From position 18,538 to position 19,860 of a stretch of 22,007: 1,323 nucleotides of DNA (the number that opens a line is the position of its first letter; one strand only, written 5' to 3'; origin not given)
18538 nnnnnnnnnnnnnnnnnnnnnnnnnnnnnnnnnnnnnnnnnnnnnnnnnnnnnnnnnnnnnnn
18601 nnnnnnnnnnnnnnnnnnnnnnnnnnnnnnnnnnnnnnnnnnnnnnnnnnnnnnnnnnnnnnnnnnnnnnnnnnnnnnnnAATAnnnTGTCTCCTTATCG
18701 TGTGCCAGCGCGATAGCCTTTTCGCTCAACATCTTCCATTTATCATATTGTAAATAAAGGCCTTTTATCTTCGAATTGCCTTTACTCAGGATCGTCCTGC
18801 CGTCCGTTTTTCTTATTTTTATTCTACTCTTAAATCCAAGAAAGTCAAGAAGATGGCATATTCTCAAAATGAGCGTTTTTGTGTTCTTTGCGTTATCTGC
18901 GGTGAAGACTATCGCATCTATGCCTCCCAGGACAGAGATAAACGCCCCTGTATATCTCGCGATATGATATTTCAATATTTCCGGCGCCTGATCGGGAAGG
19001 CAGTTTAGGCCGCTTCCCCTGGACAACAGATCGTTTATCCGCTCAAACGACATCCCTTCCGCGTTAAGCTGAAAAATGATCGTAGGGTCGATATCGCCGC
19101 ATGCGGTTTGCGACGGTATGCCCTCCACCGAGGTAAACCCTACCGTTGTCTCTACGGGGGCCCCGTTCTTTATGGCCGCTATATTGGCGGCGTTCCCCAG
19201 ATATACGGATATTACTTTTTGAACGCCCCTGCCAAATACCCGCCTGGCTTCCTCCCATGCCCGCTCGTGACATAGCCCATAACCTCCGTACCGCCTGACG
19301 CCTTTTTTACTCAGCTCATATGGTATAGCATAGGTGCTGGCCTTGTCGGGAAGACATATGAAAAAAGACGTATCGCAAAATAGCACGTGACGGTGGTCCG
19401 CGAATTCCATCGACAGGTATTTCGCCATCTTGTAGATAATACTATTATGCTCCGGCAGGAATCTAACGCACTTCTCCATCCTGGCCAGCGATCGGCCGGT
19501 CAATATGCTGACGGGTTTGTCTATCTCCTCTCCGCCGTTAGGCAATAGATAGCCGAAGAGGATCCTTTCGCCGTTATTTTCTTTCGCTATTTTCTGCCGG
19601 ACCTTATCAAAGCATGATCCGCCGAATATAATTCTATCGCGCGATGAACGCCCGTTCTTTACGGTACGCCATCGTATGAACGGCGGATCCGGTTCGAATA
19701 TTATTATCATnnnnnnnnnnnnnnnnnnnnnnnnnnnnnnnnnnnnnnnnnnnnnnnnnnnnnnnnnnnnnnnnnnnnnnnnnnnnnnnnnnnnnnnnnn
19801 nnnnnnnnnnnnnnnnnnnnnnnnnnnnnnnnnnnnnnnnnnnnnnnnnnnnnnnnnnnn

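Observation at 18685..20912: Tandem acetate kinase genes in which the downstream copy has lost catalytic Arg and His (pseudo-kinase partner?)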

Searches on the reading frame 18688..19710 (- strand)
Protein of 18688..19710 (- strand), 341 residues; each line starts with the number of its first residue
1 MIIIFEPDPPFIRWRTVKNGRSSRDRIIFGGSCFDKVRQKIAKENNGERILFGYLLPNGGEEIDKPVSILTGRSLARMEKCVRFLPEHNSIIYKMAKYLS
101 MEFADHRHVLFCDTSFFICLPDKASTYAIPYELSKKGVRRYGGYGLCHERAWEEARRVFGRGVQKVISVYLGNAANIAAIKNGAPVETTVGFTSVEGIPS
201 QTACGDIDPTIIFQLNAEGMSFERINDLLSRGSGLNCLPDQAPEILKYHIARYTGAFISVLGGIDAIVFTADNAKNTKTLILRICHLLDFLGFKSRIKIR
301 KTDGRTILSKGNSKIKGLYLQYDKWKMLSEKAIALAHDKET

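Call 4: search_protein_families(library=pfam, proteins=[window:18688-19710:-], max_evalue=0.01)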
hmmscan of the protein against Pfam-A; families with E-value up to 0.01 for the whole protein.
window:18688-19710:- (341 aa): 1 family
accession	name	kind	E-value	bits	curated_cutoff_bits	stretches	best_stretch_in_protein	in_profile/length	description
PF00871.23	Acetate_kinase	-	1.3e-45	156.2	22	2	34-239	68-276/392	Acetokinase family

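Call 5: search_protein_families(library=ncbifam, proteins=[window:18688-19710:-], max_evalue=0.01)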
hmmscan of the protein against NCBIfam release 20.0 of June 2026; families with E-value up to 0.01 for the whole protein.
window:18688-19710:- (341 aa): 6 families
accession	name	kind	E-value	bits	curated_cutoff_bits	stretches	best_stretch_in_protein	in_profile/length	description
TIGR00016.1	ackA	subfamily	1.2e-43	149.4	293.4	1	39-335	79-403/405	acetate/propionate family kinase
NF005462.0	PRK07058.1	equivalog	1.5e-35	123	486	2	41-236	77-274/396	acetate/propionate family kinase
NF009099.0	PRK12440.1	equivalog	1.9e-31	109.5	693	2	52-235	87-272/397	acetate/propionate family kinase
NF009063.0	PRK12397.1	equivalog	3.9e-31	108.1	659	2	56-236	91-274/404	acetate/propionate family kinase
NF005520.0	PRK07157.1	equivalog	3.9e-29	102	561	1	45-237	80-273/400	acetate kinase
NF009045.0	PRK12379.1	equivalog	4.7e-25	88.2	580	2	51-235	82-269/402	propionate kinase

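Call 7: find_homologous_proteins(query=window:18688-19710:-)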
Query window:18688-19710:- (341 aa): 217 proteins with E <= 0.001 among 1221 candidates; the best 120 are listed.
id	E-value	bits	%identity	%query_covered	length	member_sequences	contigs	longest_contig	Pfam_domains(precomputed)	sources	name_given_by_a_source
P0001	5.9e-230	780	100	100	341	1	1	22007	PF00871.24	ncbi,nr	ncbi:MAG: hypothetical protein PHX20_02015 [Candidatus Omnitrophica bacterium]|nr:hypothetical prote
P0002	3.1e-162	558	72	99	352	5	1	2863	PF00871.24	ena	-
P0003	6.3e-157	540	68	100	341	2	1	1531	PF00871.24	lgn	-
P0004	9.4e-157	540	68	100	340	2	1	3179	PF00871.24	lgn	-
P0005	8.9e-156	536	68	98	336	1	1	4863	PF00871.24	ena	-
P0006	2.8e-155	535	68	98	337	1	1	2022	PF00871.24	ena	-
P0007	7.2e-155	533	67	100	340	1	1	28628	PF00871.24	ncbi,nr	ncbi:MAG: hypothetical protein NTZ95_04030 [Candidatus Omnitrophica bacterium]|nr:hypothetical prote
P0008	1.6e-154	532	67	100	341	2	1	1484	PF00871.24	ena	-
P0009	1.2e-152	526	69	99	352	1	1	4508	PF00871.24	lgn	-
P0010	1.4e-152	526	68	100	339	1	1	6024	PF00871.24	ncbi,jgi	ncbi:MAG: hypothetical protein WC412_06390 [Candidatus Omnitrophota bacterium]|jgi:acetate kinase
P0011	8.8e-152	523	67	98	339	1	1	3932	PF00871.24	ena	-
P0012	6.8e-151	520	69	99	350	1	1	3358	PF00871.24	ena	-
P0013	2.8e-101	357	50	97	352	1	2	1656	PF00871.24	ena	-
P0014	1.2e-94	335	46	97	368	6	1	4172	PF00871.24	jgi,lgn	-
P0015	3.3e-94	334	47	97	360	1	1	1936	PF00871.24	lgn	-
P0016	1.3e-93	332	45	97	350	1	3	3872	PF00871.24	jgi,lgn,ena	-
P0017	1.9e-93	331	45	100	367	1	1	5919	PF00871.24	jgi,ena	-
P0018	8.3e-93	329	48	98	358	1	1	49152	PF00871.24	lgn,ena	-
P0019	3.9e-92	327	45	99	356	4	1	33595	PF00871.24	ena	-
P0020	8.4e-92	326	46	97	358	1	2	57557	PF00871.24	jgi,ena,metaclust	metaclust:\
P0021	2.2e-90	321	44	99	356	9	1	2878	PF00871.24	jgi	-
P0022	1.6e-89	319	44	97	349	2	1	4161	PF00871.24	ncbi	-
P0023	2.6e-89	318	46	97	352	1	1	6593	PF00871.24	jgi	jgi:acetate kinase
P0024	6.0e-89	317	44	99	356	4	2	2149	PF00871.24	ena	-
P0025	2.0e-88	315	46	96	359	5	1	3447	PF00871.24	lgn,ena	-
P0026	9.5e-88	313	44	99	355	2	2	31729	PF00871.24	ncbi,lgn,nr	ncbi:MAG: hypothetical protein NTX71_02505 [Candidatus Aureabacteria bacterium]|nr:hypothetical prot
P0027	4.8e-87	310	46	97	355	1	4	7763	PF00871.24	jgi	jgi:acetate kinase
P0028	1.3e-86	309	44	100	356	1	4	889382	PF00871.24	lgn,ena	-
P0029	1.4e-86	309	45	97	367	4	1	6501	PF00871.24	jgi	-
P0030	2.4e-86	308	44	96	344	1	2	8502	PF00871.24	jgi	jgi:acetate kinase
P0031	3.6e-86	308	42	99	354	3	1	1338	PF00871.24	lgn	-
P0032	5.7e-86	307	43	98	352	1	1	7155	PF00871.24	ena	-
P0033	1.9e-85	305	43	97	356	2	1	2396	PF00871.24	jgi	jgi:acetate kinase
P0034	5.5e-85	304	44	100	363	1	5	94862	PF00871.24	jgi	-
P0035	7.9e-85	303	44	99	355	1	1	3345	PF00871.24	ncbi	-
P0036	2.8e-84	301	42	96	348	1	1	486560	PF00871.24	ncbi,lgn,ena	-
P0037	3.8e-84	301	44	97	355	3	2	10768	PF00871.24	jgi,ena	-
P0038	7.3e-84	300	44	97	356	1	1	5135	PF00871.24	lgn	-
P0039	5.9e-83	297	43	96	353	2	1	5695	PF00871.24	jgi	jgi:acetate kinase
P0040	1.1e-82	296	41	99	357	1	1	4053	PF00871.24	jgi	-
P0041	1.1e-82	296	42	96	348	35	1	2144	PF00871.24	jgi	jgi:acetate kinase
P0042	1.3e-82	296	42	97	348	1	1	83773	PF00871.24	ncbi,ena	-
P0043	5.2e-82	294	40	99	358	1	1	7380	PF00871.24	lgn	-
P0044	1.2e-81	293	42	97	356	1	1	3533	PF00871.24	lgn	-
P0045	2.6e-81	292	42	98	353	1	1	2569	PF00871.24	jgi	jgi:acetate kinase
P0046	5.2e-81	291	42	96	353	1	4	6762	PF00871.24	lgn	-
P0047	5.6e-81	290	42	97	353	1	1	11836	PF00871.24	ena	-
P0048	8.8e-81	290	42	97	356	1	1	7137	PF00871.24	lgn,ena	-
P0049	1.1e-80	289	44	89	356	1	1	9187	PF00871.24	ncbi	-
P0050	1.7e-80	289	41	98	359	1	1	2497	PF00871.24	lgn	-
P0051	2.5e-80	288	41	98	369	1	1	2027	PF00871.24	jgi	jgi:acetate kinase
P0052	2.8e-80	288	40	98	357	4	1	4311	PF00871.24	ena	-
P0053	3.7e-80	288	42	96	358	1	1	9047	PF00871.24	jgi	jgi:acetate kinase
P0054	7.9e-80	287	41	97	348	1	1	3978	PF00871.24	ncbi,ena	-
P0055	1.1e-79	286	41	100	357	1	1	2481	PF00871.24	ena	-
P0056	2.6e-79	285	42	98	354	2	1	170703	PF00871.24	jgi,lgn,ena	-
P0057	3.4e-79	285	43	97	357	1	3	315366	PF00871.24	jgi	jgi:acetate kinase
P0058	4.2e-79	284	47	78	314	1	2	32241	PF00871.24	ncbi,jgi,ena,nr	ncbi:MAG: hypothetical protein A3J83_00800 [Elusimicrobia bacterium RIFOXYA2_FULL_40_6]|nr:MAG: hypo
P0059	4.9e-79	284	41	97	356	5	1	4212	PF00871.24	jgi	jgi:acetate kinase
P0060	1.4e-78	283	43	96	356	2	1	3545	PF00871.24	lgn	-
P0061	2.7e-78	282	41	97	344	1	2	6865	PF00871.24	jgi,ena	jgi:acetate kinase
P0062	5.9e-78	281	41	96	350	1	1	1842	PF00871.24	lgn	-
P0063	8.1e-78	280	41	97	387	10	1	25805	PF00871.24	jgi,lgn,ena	-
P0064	8.5e-78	280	42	100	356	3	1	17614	PF00871.24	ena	-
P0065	8.5e-78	280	41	96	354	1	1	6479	PF00871.24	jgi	jgi:acetate kinase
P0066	4.0e-77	278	42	97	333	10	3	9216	PF00871.24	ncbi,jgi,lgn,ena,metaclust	metaclust:\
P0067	4.2e-77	278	43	99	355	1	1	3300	PF00871.24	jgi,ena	-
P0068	4.5e-77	278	41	97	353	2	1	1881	PF00871.24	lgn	-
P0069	8.3e-77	277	38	96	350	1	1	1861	PF00871.24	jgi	jgi:acetate kinase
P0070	8.7e-77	277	40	97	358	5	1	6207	PF00871.24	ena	-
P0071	1.2e-76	276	40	97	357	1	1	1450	PF00871.24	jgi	-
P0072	2.3e-76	275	41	100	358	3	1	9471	PF00871.24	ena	-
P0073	3.8e-75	271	46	81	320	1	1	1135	PF00871.24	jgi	jgi:acetate kinase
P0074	6.1e-75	271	44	86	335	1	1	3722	PF00871.24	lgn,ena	-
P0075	7.1e-75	270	39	99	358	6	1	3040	PF00871.24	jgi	jgi:acetate kinase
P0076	9.2e-75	270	41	97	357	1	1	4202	PF00871.24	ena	-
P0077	4.1e-74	268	40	99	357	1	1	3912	PF00871.24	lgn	-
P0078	4.4e-74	268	40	97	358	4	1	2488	PF00871.24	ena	-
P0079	5.8e-74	267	43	97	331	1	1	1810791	PF00871.24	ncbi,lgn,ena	-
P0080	8.9e-74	267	39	99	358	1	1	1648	PF00871.24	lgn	-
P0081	3.0e-73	265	40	97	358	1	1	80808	PF00871.24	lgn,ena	-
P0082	9.5e-73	263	39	98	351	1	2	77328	PF00871.24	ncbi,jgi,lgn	-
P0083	6.7e-72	261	40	96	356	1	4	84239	PF00871.24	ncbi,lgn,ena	-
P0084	1.6e-70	256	38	97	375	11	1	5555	PF00871.24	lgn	-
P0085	4.0e-70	255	39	98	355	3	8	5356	PF00871.24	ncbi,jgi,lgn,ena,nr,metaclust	ncbi:MAG: hypothetical protein A2268_12905 [Candidatus Raymondbacteria bacterium RifOxyA12_full_50_3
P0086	6.6e-70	254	37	100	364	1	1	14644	PF00871.24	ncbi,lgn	-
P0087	8.5e-70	254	40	97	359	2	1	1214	PF00871.24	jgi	jgi:acetate kinase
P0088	9.3e-70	254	40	100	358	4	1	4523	PF00871.24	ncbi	-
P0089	2.4e-69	252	40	97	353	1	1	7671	PF00871.24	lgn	-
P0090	1.4e-68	250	42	84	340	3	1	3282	PF00871.24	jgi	jgi:acetate kinase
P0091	2.0e-68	249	40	97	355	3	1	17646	PF00871.24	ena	-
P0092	2.1e-68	249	37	100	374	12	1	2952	PF00871.24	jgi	-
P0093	2.2e-68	249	41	97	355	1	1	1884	PF00871.24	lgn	-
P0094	6.1e-68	248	40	97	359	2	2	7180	PF00871.24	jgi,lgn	jgi:acetate kinase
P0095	1.2e-67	247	37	98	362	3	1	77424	PF00871.24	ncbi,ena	-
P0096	1.4e-67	246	41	97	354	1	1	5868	PF00871.24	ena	-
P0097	4.5e-67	245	40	100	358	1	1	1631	PF00871.24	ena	-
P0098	4.6e-67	245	38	97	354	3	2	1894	PF00871.24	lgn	-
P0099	6.9e-67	244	40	97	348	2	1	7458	PF00871.24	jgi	-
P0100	1.1e-66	243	37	100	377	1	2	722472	PF00871.24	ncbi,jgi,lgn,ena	ncbi:MAG: hypothetical protein ABSE89_07070 [Sedimentisphaerales bacterium]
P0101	1.3e-66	243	37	100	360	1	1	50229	PF00871.24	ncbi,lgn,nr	ncbi:MAG: hypothetical protein PHW60_11155 [Kiritimatiellae bacterium]|nr:hypothetical protein [Kiri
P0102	1.7e-66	243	38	97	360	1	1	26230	PF00871.24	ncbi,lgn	-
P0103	1.4e-65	240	39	97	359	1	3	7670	PF00871.24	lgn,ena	-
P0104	1.8e-64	236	43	82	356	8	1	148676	PF00871.24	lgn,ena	-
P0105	2.8e-64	236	40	97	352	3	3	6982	PF00871.24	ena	-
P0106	3.1e-64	235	36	98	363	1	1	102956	PF00871.24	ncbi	-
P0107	3.3e-64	235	37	100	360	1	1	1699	PF00871.24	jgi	-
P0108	3.5e-64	235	36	100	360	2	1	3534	PF00871.24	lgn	-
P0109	7.2e-64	234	37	98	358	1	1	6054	PF00871.24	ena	-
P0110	2.6e-63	232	38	97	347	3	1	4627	PF00871.24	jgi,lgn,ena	-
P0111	5.7e-63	231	38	97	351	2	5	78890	PF00871.24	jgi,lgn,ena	-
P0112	1.1e-62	230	36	98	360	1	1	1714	PF00871.24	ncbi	-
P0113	9.6e-60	221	36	98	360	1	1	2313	PF00871.24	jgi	-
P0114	2.7e-59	219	39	87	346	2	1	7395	PF00871.24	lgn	-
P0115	6.3e-59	218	39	83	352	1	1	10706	PF00871.24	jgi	jgi:acetate kinase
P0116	6.3e-59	218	36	97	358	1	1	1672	PF00871.24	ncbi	-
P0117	2.5e-57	213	35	97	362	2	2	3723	PF00871.24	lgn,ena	-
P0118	1.3e-55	207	46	62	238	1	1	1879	PF00871.24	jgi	jgi:acetate kinase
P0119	1.7e-55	207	41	77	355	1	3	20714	PF00871.24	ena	-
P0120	2.4e-54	203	48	60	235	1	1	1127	PF00871.24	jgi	-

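Call 9: search_solved_structures(query=window:18688-19710:-, show_alignments=3)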
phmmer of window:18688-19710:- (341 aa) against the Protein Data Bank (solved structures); distinct sequences matched with E-value up to 0.001: 19.
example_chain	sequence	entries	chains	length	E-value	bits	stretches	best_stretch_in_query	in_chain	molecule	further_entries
6ioy_A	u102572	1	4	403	3.2e-40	141.5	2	52-236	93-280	Acetate kinase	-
2iir_A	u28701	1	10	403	3e-36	128.5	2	52-237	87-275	Acetate kinase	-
1tuu_A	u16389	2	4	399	2e-34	122.5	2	47-235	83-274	Acetate kinase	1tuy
1g99_A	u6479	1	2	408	2.2e-34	122.3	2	47-235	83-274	ACETATE KINASE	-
3sk3_A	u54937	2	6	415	6.1e-32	114.3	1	48-279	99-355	Acetate kinase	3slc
3khy_A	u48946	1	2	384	1.3e-30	110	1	34-235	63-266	Propionate kinase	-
3r9p_A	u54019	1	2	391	2.6e-28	102.4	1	45-235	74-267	AckA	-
4ijn_A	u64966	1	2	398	6.2e-28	101.2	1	52-314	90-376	Acetate kinase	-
3p4i_A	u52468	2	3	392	5.4e-27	98.1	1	45-235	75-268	Acetate kinase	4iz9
4dq8_A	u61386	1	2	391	2.9e-26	95.7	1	50-238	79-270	Acetate kinase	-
7fj7_A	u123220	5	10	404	5.2e-25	91.6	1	53-331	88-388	Probable propionate kinase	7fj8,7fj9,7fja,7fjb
4h0o_A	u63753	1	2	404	2.3e-21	79.6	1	41-238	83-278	Acetate kinase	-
9dv8_A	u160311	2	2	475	2.8e-20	76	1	53-237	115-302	Acetate kinase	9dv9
1x3m_A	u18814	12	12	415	1.8e-19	73.4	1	50-236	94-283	Propionate kinase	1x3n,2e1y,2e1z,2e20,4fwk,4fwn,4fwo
4xh1_A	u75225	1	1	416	1.8e-19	73.3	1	50-236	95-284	Propionate kinase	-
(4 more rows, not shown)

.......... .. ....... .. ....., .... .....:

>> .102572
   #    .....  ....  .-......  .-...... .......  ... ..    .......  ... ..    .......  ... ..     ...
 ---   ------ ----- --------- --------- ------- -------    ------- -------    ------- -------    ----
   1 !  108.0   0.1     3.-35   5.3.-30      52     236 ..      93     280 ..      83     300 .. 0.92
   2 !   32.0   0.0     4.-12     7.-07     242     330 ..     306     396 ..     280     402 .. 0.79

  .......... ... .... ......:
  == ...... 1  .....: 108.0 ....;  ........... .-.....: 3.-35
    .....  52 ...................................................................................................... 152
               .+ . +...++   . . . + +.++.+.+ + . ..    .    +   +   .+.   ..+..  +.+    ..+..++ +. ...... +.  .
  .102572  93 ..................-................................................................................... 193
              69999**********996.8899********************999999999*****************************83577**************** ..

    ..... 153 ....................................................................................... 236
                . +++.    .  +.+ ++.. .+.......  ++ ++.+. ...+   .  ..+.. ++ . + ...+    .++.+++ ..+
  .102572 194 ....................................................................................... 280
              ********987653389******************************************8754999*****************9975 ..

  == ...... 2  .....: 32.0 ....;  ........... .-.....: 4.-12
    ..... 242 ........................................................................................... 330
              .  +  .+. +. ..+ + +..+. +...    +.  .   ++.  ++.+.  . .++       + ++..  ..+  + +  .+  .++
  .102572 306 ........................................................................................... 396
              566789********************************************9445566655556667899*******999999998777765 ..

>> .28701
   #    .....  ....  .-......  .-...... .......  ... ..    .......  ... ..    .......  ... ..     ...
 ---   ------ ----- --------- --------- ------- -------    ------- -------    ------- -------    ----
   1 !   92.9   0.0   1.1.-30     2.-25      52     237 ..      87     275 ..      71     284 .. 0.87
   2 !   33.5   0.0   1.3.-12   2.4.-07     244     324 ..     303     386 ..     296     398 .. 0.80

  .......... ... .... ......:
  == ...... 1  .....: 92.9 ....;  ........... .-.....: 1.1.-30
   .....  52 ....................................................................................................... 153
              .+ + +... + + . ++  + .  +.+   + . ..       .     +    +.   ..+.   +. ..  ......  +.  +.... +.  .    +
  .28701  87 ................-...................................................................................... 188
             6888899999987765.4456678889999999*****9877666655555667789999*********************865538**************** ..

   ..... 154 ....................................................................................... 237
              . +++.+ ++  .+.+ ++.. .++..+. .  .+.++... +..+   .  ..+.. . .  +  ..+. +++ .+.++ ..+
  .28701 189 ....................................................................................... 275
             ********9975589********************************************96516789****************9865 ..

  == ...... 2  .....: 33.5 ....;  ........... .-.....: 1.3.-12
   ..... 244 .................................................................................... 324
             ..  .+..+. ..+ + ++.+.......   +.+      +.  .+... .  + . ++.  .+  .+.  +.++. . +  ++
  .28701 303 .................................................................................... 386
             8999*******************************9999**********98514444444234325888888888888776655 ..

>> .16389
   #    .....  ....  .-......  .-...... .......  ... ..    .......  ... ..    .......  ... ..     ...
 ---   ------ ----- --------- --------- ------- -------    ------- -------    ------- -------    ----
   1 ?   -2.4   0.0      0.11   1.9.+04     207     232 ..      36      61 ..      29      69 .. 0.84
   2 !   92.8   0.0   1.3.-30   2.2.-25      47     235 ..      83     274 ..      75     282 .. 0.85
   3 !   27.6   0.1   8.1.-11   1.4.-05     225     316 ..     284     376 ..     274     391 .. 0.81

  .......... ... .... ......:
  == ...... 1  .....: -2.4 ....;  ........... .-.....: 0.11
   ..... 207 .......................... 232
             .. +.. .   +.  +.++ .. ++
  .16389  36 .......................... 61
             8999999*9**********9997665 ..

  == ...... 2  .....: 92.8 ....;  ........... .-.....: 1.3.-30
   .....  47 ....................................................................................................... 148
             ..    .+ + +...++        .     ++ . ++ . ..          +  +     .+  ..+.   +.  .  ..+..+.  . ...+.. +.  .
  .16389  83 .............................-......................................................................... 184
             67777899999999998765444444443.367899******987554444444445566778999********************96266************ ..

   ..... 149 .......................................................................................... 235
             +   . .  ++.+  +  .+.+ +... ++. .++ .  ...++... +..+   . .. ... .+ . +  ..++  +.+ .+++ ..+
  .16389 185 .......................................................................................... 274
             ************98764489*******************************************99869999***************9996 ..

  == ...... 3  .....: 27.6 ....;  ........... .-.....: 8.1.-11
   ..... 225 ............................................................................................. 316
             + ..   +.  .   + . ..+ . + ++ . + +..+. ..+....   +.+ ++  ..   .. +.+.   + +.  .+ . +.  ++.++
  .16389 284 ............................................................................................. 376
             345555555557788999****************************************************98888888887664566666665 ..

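Call 11: find_encoding_contigs(protein=P0020, flank=6000, max_places=2)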
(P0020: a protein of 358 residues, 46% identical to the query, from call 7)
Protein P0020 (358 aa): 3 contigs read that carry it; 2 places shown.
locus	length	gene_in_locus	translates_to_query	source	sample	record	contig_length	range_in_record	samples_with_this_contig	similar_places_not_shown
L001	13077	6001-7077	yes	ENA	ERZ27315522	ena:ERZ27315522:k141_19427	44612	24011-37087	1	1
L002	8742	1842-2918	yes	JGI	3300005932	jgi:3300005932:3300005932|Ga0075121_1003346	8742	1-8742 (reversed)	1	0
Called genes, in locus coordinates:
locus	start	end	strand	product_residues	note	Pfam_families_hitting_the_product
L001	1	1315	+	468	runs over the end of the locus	PF00309:Sigma54_AID, PF04963:Sigma54_CBD, PF04552:Sigma54_DBD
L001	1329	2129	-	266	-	PF00069:Pkinase, PF03109:ABC1 (faint), PF07714:PK_Tyr_Ser-Thr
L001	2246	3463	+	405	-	PF00871:Acetate_kinase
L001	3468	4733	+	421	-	PF13562:NTP_transf_4, PF00132:Hexapep (faint)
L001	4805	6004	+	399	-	PF00871:Acetate_kinase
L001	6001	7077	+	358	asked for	PF00871:Acetate_kinase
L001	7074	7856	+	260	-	PF02649:GCHY-1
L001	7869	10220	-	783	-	-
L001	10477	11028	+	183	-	PF00156:Pribosyltran, PF14681:UPRTase (weak)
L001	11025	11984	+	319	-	PF02729:OTCace_N, PF00185:OTCace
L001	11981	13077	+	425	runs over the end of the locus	PF01979:Amidohydro_1, PF12890:DHOase, PF07969:Amidohydro_3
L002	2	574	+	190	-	?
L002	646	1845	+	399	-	PF00871:Acetate_kinase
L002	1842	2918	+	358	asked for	PF00871:Acetate_kinase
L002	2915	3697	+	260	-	PF02649:GCHY-1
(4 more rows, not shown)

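Call 12: find_encoding_contigs(protein=P0100, flank=6000, max_places=2)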
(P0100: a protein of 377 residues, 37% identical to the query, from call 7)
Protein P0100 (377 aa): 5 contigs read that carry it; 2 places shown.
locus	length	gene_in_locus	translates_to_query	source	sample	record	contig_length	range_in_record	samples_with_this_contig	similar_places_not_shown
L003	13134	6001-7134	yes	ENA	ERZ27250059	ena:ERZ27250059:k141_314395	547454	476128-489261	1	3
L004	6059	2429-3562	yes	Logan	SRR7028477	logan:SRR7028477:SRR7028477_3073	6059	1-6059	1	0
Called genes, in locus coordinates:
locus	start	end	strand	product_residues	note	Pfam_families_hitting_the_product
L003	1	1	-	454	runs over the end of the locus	PF00890:FAD_binding_2 (faint), PF01134:GIDA (faint), PF03486:HI0933_like, PF07992:Pyr_redox_2, PF13738:Pyr_redox_3 (weak), PF03486:HI0933_like, PF22780:HI0933_like_1st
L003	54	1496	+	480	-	PF01554:MatE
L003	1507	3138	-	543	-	PF00890:FAD_binding_2, PF01134:GIDA (faint), PF01266:DAO, PF07992:Pyr_redox_2 (weak), PF12831:FAD_oxidored (weak), PF02910:Succ_DH_flav_C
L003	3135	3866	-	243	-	PF01656:CbiA, PF13500:AAA_26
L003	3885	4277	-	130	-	PF05168:HEPN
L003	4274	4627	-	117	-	PF01909:NTP_transf_2, PF18765:Polbeta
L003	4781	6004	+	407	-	PF00871:Acetate_kinase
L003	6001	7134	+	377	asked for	PF00871:Acetate_kinase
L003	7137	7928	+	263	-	PF02649:GCHY-1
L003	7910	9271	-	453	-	PF00202:Aminotran_3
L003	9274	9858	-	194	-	-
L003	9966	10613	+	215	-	PF01135:PCMT, PF13847:Methyltransf_31 (weak)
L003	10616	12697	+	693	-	PF17191:RecG_wedge, PF00176:SNF2-rel_dom (weak), PF00270:DEAD, PF04851:ResIII, PF00271:Helicase_C, PF19833:RecG_dom3_C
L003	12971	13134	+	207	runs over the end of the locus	-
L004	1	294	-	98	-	?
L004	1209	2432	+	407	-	PF00871:Acetate_kinase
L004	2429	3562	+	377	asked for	PF00871:Acetate_kinase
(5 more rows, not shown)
